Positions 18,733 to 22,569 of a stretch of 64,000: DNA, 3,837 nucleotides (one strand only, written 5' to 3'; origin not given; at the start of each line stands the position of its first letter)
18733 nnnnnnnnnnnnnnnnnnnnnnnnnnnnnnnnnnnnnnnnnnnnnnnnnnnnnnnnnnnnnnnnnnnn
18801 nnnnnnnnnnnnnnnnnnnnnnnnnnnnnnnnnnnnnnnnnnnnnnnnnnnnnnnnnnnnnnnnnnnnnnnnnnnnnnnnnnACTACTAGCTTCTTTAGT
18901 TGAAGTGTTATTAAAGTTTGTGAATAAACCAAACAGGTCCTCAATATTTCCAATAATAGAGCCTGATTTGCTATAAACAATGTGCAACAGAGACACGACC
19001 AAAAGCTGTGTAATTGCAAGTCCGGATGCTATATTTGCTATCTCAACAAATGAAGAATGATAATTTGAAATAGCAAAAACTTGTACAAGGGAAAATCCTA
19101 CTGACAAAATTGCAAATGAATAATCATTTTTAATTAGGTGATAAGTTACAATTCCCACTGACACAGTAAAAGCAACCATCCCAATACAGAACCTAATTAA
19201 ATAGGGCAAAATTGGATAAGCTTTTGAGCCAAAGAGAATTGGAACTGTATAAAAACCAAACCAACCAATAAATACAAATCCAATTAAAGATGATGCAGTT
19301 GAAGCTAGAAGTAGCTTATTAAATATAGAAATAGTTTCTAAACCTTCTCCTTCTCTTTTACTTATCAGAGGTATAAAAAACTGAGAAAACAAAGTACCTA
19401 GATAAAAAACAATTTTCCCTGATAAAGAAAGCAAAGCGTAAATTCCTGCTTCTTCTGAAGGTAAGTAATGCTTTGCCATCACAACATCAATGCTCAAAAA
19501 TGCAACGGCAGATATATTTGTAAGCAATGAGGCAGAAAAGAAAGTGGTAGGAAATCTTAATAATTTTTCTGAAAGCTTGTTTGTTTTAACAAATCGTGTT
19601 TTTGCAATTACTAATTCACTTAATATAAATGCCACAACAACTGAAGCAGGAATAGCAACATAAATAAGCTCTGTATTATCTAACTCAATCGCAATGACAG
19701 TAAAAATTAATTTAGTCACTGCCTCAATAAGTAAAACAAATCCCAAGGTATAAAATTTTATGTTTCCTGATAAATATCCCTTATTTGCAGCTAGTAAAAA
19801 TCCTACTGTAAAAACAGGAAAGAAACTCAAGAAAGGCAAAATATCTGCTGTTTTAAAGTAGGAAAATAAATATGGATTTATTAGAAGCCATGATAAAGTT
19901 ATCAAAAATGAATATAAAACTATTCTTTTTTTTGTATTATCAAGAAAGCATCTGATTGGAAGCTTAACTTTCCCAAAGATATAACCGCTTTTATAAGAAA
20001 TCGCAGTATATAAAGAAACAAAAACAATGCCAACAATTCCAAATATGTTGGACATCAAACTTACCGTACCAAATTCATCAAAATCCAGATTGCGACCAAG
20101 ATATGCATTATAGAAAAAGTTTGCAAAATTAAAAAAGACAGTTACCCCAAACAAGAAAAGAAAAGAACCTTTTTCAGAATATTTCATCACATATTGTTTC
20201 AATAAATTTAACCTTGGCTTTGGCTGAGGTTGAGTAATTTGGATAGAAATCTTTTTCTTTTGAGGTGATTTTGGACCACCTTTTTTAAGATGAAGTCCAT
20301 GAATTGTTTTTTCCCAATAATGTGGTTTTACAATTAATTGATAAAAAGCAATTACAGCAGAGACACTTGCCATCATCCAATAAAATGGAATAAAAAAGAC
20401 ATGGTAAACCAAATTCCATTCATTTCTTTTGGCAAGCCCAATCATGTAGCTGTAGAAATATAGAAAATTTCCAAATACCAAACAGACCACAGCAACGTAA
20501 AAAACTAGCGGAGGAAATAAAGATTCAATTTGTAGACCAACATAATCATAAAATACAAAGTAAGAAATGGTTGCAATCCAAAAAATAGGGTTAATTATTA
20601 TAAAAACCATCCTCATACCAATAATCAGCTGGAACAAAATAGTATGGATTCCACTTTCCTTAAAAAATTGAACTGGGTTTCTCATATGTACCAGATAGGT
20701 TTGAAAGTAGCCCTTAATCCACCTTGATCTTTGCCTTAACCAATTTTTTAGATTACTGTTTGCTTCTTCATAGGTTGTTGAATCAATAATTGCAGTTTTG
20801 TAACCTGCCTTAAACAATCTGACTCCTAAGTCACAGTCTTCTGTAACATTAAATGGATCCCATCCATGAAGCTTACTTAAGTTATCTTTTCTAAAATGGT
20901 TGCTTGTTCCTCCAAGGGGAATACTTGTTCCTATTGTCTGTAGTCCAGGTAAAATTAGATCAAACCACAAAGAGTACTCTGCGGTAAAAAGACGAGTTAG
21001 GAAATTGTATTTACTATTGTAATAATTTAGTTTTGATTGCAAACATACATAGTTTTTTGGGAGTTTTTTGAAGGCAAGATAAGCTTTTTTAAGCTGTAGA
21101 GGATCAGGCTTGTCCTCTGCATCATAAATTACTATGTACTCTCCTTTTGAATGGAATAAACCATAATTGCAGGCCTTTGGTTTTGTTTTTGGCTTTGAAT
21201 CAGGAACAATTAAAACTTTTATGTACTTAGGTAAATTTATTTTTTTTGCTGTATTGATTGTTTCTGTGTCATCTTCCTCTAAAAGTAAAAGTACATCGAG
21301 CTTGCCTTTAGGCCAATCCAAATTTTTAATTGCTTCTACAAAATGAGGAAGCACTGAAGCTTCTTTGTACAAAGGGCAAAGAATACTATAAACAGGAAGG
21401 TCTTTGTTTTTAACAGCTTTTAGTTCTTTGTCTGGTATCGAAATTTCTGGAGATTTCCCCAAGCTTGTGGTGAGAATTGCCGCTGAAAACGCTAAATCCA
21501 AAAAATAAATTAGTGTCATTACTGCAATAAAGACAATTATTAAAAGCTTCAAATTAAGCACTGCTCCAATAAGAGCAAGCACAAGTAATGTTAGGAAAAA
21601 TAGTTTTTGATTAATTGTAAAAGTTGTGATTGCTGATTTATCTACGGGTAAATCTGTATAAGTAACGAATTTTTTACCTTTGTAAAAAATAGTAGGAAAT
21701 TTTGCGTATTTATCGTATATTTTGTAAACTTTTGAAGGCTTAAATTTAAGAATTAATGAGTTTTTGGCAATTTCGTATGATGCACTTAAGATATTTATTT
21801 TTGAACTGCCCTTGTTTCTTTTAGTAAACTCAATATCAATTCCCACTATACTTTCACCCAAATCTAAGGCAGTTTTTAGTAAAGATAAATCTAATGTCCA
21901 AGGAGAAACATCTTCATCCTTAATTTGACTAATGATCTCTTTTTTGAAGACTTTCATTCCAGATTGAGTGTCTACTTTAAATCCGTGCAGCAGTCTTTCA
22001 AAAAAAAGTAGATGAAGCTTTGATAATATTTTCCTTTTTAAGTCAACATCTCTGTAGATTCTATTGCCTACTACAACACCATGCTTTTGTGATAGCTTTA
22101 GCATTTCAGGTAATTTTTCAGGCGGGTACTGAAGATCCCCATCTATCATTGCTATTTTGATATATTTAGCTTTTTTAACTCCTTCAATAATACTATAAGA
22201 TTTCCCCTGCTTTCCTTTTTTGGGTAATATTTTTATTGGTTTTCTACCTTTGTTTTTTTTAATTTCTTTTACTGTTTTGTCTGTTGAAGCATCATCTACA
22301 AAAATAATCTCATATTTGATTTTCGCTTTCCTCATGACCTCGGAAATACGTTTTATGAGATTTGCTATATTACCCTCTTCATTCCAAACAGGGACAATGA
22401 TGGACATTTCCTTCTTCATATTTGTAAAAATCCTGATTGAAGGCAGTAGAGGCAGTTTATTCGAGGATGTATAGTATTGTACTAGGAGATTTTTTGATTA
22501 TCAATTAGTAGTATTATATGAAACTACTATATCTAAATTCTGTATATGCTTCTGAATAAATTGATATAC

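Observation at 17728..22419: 1563-aa single-polypeptide GT2 + processive GT2 (QxxRW) + polytopic membrane + GT4 enzyme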

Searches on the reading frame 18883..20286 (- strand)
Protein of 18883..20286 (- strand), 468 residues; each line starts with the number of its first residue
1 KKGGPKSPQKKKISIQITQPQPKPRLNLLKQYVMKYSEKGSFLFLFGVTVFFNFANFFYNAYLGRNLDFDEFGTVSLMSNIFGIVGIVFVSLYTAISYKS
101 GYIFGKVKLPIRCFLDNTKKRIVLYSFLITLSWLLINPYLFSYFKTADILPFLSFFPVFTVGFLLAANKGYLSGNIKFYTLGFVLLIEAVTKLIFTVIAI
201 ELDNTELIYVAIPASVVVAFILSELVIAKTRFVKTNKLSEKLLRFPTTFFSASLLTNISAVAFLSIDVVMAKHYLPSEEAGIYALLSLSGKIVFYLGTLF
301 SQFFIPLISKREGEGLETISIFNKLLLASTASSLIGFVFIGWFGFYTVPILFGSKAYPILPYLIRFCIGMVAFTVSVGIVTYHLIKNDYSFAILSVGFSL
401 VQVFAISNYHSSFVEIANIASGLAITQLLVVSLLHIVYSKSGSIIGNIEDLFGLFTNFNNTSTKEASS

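Call 10: search_protein_families(library=pfam, proteins=[window:18883-20286:-], max_evalue=10)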
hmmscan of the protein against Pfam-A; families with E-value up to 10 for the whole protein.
seq(468 aa): 2 families
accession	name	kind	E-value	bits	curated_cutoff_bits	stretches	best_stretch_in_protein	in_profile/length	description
PF16741.10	mRNA_decap_C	-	0.93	9.3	27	1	383-392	15-24/43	mRNA-decapping enzyme C-terminus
PF14012.11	DUF4229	-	3.3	8.3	27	1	184-232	8-55/68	Protein of unknown function (DUF4229)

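Call 29: search_protein_families(library=pfam, alignment_id=A2, max_evalue=0.01)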
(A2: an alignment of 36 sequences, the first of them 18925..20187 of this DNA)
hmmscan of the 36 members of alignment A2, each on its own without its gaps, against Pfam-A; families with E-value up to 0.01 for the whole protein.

A. member 1, window:18925-20187:- (421 aa): 0 families

B. families by the number of members that match (of 36 scanned): 4 families
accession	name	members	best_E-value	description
PF01943.22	Polysacc_synt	12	3.8e-11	Polysaccharide biosynthesis protein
PF13440.11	Polysacc_synt_3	2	2.9e-08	Polysaccharide biosynthesis protein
PF01554.23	MatE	2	1.5e-06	MatE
PF20872.2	MalF_N_TM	1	0.00021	MalF, N-terminal region, transmembrane helices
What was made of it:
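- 18925..20187 (-): Module C (res 745-1165). A 12-TM MOP-superfamily transporter of the Wzx/PST-MurJ-MATE fold. No Pfam hit for this copy (call 10), but 12/36 orthologues hit PF01943 (best 3.8e-11) and 2 hit MatE (call 29).
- On MOP superfamily (Wzx/PST, MurJ, MATE): 12/36 orthologues hit Polysacc_synt, 2 hit Polysacc_synt_3 and 2 hit MatE (call 29).
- On Pel system (PelF GT4 + PelG MOP): No C orthologue hit Pfam PelG at E<0.01 (call 29).
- Closest known: MOP-superfamily lipid-linked glycan flippases. Same: A third of orthologues hit Pfam Polysacc_synt (call 29).
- Closest known: MOP-superfamily lipid-linked glycan flippases. Different: No orthologue hit the Pfam PelG family at E<0.01 (call 29).
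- Tried and rejected: Pel-like reading of C-D: not supported (call 29).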

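Call 30: search_solved_structures(query=A2, max_evalue=1)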
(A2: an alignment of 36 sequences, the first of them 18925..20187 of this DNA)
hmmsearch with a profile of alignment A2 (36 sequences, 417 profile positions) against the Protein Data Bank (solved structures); distinct sequences matched with E-value up to 1: 1.
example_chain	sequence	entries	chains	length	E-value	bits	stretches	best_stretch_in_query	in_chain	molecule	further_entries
6tpg_A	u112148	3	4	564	0.026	16.9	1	245-354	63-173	Orexin receptor type 2,GlgA glycogen synthase,Hypocretin receptor-2 | Orexin receptor type 2,GlgA glycogen synthase,Orexin receptor type 2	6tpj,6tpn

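Call 60: predict_structure(alignment_id=A6)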
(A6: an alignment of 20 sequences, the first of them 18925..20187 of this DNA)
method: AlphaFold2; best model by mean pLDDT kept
length: 421 residues; sequences in the alignment: 20
mean_pLDDT: 85.9   pTM: 0.86
mean pLDDT of the five models: 85.9, 85.8, 83.7, 83.2, 82.2
residues with pLDDT >= 90: 185; 70-90: 202; 50-70: 34; < 50: 0
segments of 3 or more residues with pLDDT < 50: none
pLDDT, mean of each block of 10 residues (from residue 1): 75 85 70 62 68 87 96 90 91 88 83 74 82 94 91 87 82 77 91 86 74 93 88 83 82 88 90 95 94 95 93 84 88 95 95 91 92 90 92 95 76 77 71
secondary structure, 60 per line:
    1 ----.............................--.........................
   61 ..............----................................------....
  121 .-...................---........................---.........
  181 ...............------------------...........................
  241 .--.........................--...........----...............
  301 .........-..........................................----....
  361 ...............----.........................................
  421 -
elements in order: H5-33 H36-74 H79-110 H117-121 H123-141 H145-168 H172-195 H214-241 H244-268 H271-281 H286-309 H311-352 H357-375 H380-420
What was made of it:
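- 18925..20187 (-): AF2 model pLDDT 85.9 (call 60).
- On MOP superfamily (Wzx/PST, MurJ, MATE): AF2 model with pLDDT 85.9 and pTM 0.86 (call 60).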

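Call 63: fold_search(model_id=the predicted structure, library=pdb)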
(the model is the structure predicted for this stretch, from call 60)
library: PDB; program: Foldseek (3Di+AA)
matches with E <= 10: 291; with E <= 0.001: 49
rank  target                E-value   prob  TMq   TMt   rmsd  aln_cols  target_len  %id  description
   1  9ukv_A                1.3e-06  1.00  0.69  0.58   5.7       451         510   13  JM Complex - E. coli MurJ, Levivirus M lysis protein LysM (SglM) (released 2025-09-10)
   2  6hfb_C                4.2e-06  1.00  0.66  0.63   6.3       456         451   14  Outward-facing conformation of a multidrug resistance MATE family transporter of the MOP superfamily. (released 2019-06-12)
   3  6idp                  4.5e-06  1.00  0.73  0.71   4.8       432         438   13  Crystal structure of Vibrio cholerae MATE transporter VcmN in the straight form (released 2019-01-16)
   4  6ids                  4.7e-06  1.00  0.74  0.71   4.7       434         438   13  Crystal structure of Vibrio cholerae MATE transporter VcmN D35N mutant (released 2019-01-16)
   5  5yck                  5.8e-06  1.00  0.71  0.67   5.1       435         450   13  Crystal structure of a MATE family protein derived from Camelina sativa at 2.3 angstrom (released 2017-09-27)
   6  9nu8_A                7.2e-06  1.00  0.69  0.59   5.6       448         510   13  Structure of MurJ in complex with single gene lysis protein from phage Changjiang3 (released 2026-02-11)
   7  6gwh                  8.1e-06  1.00  0.70  0.67   5.6       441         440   13  Outward-facing conformation of a multidrug resistance MATE family transporter of the MOP superfamily. (released 2019-06-05)
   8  6hfb_B                9.6e-06  1.00  0.69  0.64   5.6       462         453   15  Outward-facing conformation of a multidrug resistance MATE family transporter of the MOP superfamily. (released 2019-06-12)
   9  9nu4_A                1.1e-05  1.00  0.75  0.54   5.1       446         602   14  Structure of MurJ in complex with single gene lysis protein from phage M (released 2026-02-11)
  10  7dqk_A                1.2e-05  1.00  0.63  0.57   6.7       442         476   10  A nicotine MATE transporter, Nicotiana tabacum MATE2 (NtMATE2) (released 2021-06-09)
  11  3vvp_B                1.2e-05  1.00  0.62  0.63   6.4       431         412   15  Crystal structure of MATE in complex with Br-NRF (released 2013-04-03)
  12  6hfb_D                1.3e-05  1.00  0.72  0.68   5.2       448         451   14  Outward-facing conformation of a multidrug resistance MATE family transporter of the MOP superfamily. (released 2019-06-12)
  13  3vvr_A                1.5e-05  1.00  0.67  0.64   5.8       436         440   12  Crystal structure of MATE in complex with MaD5 (released 2013-04-03)
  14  6nc9                  1.8e-05  1.00  0.66  0.60   5.9       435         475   14  Lipid II flippase MurJ, outward-facing conformation (released 2019-04-17)
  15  7dqk_B                1.9e-05  1.00  0.72  0.64   6.7       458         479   11  A nicotine MATE transporter, Nicotiana tabacum MATE2 (NtMATE2) (released 2021-06-09)
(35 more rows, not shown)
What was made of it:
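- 18925..20187 (-): Foldseek matches MurJ, MATE and WzxE (call 63).
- On MOP superfamily (Wzx/PST, MurJ, MATE): 49 PDB matches with E<=1e-3; the listed ones are MurJ, MATE or WzxE, at TMq 0.54-0.75 (call 63).
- Closest known: MOP-superfamily lipid-linked glycan flippases. Same: Module C has 12 TM helices and the MOP fold, with TM-scores of 0.6-0.75 to MurJ, MATE and WzxE (call 63).
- A flippase (call 63).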

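Call 79: search_protein_representatives(alignment_id=A6)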
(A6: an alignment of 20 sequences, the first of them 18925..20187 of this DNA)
Query: 20 sequences, 421 profile positions. Proteins with E-value up to 0.001 (for the whole library): 5415; up to 1e-10: 3375; up to 1e-30: 492. The best 150 are listed.
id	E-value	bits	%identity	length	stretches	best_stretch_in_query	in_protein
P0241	2.5e-149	514.5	-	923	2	4-421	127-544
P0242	2.0e-146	504.9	-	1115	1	6-421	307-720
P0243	3.6e-141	487.6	-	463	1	2-412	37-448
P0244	4.2e-139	480.8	-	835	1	9-420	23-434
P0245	5.3e-139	480.5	-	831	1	4-421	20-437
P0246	3.5e-138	477.8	-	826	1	6-419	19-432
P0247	2.6e-137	474.9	-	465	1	6-418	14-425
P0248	3.9e-137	474.3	-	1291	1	3-421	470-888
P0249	6.6e-137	473.6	-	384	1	2-351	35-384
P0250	6.1e-136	470.4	-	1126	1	7-393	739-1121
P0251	6.5e-134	463.7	-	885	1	4-406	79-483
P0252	2.9e-132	458.3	-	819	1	8-409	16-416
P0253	2.4e-131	455.2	-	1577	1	3-420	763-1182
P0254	1.9e-130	452.3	-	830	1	7-420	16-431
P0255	2.2e-129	448.8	-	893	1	6-419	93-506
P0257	8.8e-125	433.6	-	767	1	3-407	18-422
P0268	2.6e-118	412.3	-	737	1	7-414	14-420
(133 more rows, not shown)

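Call 82: search_solved_structures(query=P0257, max_evalue=0.01)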
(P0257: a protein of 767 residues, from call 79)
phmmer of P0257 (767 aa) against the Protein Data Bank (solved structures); distinct sequences matched with E-value up to 0.01: 0.

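Call 83: search_solved_structures(query=P0268, max_evalue=0.01)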
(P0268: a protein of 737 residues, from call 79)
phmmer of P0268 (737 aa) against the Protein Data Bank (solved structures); distinct sequences matched with E-value up to 0.01: 7.
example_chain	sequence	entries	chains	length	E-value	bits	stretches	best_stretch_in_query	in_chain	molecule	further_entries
6p61_A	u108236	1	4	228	2.7e-05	26.1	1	436-549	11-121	Glycosyltransferase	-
5eke_A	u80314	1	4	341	7.2e-05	24.7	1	441-572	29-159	Uncharacterized glycosyltransferase sll0501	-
5ekp_C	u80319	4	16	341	7.5e-05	24.6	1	441-572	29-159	Uncharacterized glycosyltransferase sll0501 | Glycosyltransferase sll0501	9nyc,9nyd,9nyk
9nye_A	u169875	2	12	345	7.6e-05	24.6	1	441-572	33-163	Glycosyltransferase sll0501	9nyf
6yv7_A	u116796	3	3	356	0.0036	19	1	435-555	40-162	Glycosyl transferase, family 2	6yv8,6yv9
6yv7_B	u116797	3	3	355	0.0036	19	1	435-555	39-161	Glycosyl transferase, family 2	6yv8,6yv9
5tze_C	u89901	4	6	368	0.0077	17.9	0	443-531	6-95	Glycosyl transferase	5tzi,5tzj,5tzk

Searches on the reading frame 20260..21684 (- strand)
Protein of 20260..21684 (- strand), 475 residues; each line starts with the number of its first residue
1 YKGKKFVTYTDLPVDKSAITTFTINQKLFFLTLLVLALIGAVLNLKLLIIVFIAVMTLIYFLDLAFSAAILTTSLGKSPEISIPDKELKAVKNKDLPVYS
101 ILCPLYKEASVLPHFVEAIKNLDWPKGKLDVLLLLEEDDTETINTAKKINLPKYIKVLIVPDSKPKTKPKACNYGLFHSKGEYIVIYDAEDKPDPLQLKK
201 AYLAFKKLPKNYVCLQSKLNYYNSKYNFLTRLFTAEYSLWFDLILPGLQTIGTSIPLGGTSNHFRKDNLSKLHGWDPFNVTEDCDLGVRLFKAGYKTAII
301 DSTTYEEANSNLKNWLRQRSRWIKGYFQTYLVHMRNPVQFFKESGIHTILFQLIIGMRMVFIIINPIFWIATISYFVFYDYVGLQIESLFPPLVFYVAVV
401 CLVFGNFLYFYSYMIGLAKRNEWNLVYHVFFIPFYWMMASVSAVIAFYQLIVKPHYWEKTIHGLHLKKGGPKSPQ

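Call 59: search_protein_families(library=ncbifam, proteins=[window:20260-21684:-], max_evalue=0.00001)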
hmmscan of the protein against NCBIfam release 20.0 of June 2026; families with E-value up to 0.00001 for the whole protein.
window:20260-21684:- (475 aa): 9 families
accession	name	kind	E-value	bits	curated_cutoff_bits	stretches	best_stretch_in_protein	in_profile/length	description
TIGR03937.1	PgaC_IcaA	equivalog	1.6e-21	76.8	422.3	1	83-453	31-393/407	poly-beta-1,6-N-acetyl-D-glucosamine synthase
TIGR03030.1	CelA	equivalog_domain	4.9e-16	57.9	699.1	1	90-379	124-427/714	UDP-forming cellulose synthase catalytic subunit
TIGR03111.1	glyc2_xrt_Gpos1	hypoth_equivalog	9e-16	57.7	363.95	1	89-458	40-415/439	TIGR03111 family XrtG-associated glycosyltransferase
NF008558.0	PRK11498.1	equivalog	1.8e-13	49.3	992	1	94-378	270-556/872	UDP-forming cellulose synthase catalytic subunit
NF053846.1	glyco_with_XrtP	equivalog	2.3e-09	36.5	520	1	251-460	218-435/440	XrtP-associated glycosyltransferase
NF041865.1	EpsU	equivalog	8.7e-08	31.6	700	1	98-328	40-267/394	exopolysaccharide biosynthesis GT2 family glycosyltransferase EpsU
NF011305.0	PRK14716.1-3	equivalog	2.7e-07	30.1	409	1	49-306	8-275/486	glycosyl transferase family protein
NF041875.1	EPS_EpsD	equivalog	1.3e-06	28.1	370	0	100-321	2-222/325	exopolysaccharide biosynthesis glycosyltransferase EpsD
TIGR04242.1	nodulat_NodC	equivalog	1e-05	24.7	550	0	80-334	31-292/395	chitooligosaccharide synthase NodC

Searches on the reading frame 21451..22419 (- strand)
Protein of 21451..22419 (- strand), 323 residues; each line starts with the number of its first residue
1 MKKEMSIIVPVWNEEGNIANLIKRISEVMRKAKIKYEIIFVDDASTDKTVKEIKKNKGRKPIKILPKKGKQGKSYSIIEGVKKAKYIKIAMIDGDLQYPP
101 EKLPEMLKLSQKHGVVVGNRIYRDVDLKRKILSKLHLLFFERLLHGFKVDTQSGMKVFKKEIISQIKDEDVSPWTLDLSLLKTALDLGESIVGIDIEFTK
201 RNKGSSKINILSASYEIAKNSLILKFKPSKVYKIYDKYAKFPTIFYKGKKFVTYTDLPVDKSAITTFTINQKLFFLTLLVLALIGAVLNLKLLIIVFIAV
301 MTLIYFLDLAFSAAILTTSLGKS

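Call 10: search_protein_families(library=pfam, proteins=[window:21451-22419:-], max_evalue=10)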
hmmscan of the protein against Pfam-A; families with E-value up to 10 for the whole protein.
seq(323 aa): 6 families
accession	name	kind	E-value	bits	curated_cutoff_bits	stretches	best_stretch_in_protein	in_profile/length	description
PF00535.33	Glycos_transf_2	-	8.2e-26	91.4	23.3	1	6-141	1-132/168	Glycosyl transferase family 2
PF10111.15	Glyco_tranf_2_2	-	8.1e-06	26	27.3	1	6-112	1-108/276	Glycosyltransferase like family 2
PF13641.12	Glyco_tranf_2_3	-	3.1e-05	24.6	27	1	5-140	3-140/230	Glycosyltransferase like family 2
PF13733.12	Glyco_transf_7N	-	0.0062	16.6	27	1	3-48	47-92/134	N-terminal region of glycosyl transferase group 7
PF13506.12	Glyco_transf_21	-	0.054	13.4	21.7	1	70-140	15-84/174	Glycosyl transferase family 21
PF01297.22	ZnuA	-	0.23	11.3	29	1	19-75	194-249/263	Zinc-uptake complex component A periplasmic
